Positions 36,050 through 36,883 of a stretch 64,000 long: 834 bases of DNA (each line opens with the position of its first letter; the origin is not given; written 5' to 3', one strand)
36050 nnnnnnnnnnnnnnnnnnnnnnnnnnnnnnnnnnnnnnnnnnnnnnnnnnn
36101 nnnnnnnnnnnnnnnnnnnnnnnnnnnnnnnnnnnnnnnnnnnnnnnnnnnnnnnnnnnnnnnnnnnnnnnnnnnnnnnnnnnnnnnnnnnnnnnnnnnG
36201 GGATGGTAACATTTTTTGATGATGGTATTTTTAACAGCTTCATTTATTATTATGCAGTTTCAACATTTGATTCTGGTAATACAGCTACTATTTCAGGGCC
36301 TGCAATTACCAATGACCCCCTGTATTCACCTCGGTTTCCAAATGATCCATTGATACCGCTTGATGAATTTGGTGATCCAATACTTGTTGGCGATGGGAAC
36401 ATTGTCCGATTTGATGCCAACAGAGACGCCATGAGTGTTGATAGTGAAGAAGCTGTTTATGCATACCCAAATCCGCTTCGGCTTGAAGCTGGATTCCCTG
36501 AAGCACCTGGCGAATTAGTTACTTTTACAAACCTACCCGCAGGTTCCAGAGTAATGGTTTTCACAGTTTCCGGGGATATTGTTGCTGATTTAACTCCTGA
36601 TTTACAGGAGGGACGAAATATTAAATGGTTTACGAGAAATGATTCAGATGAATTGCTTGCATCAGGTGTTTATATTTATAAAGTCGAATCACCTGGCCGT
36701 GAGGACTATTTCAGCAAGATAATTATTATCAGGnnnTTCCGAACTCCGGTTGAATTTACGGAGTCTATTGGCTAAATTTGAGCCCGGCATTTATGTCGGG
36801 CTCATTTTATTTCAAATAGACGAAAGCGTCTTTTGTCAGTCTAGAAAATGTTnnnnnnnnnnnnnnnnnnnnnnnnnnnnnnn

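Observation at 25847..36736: Terminator-bounded island of four giant secreted proteins: two T9SS cargos flanking two paralogous lipoproteins built from a novel repeated W-G-D-DG module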

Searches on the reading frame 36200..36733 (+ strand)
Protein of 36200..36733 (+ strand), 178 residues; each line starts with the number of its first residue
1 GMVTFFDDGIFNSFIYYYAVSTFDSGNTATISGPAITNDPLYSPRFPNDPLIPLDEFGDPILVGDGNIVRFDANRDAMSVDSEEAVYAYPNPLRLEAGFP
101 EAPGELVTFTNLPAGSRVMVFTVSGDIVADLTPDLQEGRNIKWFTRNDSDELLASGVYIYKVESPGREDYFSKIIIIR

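Call 88: search_solved_structures(query=window:36200-36733:+, max_evalue=10, show_alignments=2)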
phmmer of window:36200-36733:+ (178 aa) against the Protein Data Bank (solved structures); distinct sequences matched with E-value up to 10: 9.
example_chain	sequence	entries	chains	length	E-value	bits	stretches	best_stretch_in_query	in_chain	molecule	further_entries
5m11_A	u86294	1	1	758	0.0001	25.6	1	53-166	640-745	Immunoreactive 84kD antigen PG93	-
9e99_J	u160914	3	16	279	0.061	16.6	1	84-123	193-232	32 kDa protein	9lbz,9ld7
4uta_H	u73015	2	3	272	1.3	12.3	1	5-48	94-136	BROADLY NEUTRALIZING HUMAN ANTIBODY EDE1 C8 HEAVY CHAIN | EDE1 C8 antibody Fab fragment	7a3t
9sbb_H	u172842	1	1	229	1.3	12.3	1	9-48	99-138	TAU-2310 Fab Heavy Chain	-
6v8z_D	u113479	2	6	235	1.5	12.1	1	11-48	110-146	10-1074 Fab Heavy Chain | 10-1074 heavy chain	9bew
6ccb_D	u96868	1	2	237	1.6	12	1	11-48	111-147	10-1074 FAB heavy chain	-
5t3x_H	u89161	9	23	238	1.6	12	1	11-48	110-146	10-1074 Heavy Chain | 10-1074 antibody Fab heavy chain | 10-1074 Fab Heavy Chain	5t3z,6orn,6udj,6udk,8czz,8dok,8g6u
7ucf_H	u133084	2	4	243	1.6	12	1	11-48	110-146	10-1074 Fab heavy chain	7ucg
4fq2_H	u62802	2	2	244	1.6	12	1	11-48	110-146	Fab heavy chain | 10-1074 Heavy Chain,10-1074 Heavy Chain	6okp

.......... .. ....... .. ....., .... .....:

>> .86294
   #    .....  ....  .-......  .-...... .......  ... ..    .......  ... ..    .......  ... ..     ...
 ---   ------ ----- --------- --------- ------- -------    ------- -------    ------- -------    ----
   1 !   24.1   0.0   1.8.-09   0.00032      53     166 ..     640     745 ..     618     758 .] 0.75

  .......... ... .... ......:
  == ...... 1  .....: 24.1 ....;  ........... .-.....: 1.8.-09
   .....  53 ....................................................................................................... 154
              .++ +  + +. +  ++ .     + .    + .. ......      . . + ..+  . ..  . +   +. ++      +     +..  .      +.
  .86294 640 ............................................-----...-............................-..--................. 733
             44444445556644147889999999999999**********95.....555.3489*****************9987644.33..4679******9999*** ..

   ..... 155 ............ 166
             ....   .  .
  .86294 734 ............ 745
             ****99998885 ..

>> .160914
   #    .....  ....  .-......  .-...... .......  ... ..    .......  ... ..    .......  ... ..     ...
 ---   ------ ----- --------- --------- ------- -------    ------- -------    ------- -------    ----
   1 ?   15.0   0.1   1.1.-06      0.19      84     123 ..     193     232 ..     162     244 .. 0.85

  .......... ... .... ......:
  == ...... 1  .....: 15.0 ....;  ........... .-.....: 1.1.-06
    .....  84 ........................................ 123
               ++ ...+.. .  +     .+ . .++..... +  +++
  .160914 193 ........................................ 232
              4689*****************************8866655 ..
